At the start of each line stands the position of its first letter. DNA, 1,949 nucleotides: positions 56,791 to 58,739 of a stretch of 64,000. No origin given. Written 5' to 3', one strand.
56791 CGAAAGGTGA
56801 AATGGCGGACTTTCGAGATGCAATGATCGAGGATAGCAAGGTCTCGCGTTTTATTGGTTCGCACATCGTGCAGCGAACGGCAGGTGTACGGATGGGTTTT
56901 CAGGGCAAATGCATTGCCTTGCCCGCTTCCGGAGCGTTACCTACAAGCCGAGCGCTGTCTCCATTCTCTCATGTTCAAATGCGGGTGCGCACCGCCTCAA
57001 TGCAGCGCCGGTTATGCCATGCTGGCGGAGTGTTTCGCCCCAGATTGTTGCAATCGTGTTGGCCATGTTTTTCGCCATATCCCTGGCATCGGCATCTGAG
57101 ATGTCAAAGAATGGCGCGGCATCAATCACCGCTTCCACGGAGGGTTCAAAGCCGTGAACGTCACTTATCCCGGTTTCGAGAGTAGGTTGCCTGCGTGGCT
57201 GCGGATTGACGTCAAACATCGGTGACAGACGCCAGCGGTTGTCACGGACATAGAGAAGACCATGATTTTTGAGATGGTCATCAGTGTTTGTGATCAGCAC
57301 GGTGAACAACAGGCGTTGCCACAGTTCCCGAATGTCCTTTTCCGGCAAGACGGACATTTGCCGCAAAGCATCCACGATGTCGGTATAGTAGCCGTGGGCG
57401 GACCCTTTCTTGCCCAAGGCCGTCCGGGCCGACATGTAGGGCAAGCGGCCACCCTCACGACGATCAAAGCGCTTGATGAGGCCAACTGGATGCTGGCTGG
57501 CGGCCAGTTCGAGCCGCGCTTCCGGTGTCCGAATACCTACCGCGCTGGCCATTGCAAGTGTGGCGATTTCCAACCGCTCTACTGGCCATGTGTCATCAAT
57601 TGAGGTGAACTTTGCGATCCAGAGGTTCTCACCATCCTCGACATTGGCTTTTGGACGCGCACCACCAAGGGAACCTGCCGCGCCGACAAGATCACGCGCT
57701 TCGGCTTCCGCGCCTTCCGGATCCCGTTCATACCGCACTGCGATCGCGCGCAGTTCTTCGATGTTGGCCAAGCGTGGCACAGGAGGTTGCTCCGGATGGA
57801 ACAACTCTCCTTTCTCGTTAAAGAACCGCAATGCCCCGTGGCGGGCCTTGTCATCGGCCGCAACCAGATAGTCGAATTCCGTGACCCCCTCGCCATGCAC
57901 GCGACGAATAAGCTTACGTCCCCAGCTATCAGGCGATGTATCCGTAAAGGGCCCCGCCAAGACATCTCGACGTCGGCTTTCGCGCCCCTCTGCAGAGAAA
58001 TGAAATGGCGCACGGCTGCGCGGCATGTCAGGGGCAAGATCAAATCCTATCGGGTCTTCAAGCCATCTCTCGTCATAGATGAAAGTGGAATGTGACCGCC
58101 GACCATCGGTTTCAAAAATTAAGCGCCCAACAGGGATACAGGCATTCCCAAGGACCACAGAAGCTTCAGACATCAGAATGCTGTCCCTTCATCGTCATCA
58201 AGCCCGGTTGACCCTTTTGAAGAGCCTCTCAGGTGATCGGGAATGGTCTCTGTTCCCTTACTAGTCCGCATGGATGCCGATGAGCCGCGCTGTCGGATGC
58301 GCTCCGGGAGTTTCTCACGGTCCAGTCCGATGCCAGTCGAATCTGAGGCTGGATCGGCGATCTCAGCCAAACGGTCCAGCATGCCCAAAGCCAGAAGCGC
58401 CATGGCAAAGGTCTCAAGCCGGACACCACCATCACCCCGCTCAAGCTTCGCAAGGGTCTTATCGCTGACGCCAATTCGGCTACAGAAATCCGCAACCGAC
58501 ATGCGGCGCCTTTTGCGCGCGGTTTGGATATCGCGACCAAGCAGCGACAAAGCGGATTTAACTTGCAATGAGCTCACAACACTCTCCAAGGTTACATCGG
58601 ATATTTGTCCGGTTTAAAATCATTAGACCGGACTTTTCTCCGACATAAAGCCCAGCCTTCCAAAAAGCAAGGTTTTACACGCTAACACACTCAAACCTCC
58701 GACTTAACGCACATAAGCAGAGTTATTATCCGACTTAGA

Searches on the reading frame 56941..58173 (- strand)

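Call 47: search_protein_families(library=pfam, proteins=[window:56941-58173:-], max_evalue=0.0001)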
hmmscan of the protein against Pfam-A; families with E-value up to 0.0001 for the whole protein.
window:56941-58173:- (410 aa): 2 families
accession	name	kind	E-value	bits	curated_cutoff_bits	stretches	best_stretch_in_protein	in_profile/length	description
PF07804.18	HipA_C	-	8.1e-44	150.2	30.5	1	168-378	2-213/213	HipA-like C-terminal domain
PF13657.11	Couple_hipA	-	4.9e-07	30.6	22.5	1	13-103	8-85/99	HipA N-terminal domain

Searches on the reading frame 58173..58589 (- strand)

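Call 47: search_protein_families(library=pfam, proteins=[window:58173-58589:-], max_evalue=0.0001)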
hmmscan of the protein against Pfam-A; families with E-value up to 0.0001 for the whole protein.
window:58173-58589:- (138 aa): 2 families
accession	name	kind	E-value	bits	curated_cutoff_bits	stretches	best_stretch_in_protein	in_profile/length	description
PF13560.12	HTH_31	-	3.1e-06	27.8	27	1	17-72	2-58/64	Helix-turn-helix domain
PF01381.28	HTH_3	-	1.9e-05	25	23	1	21-68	1-48/55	Helix-turn-helix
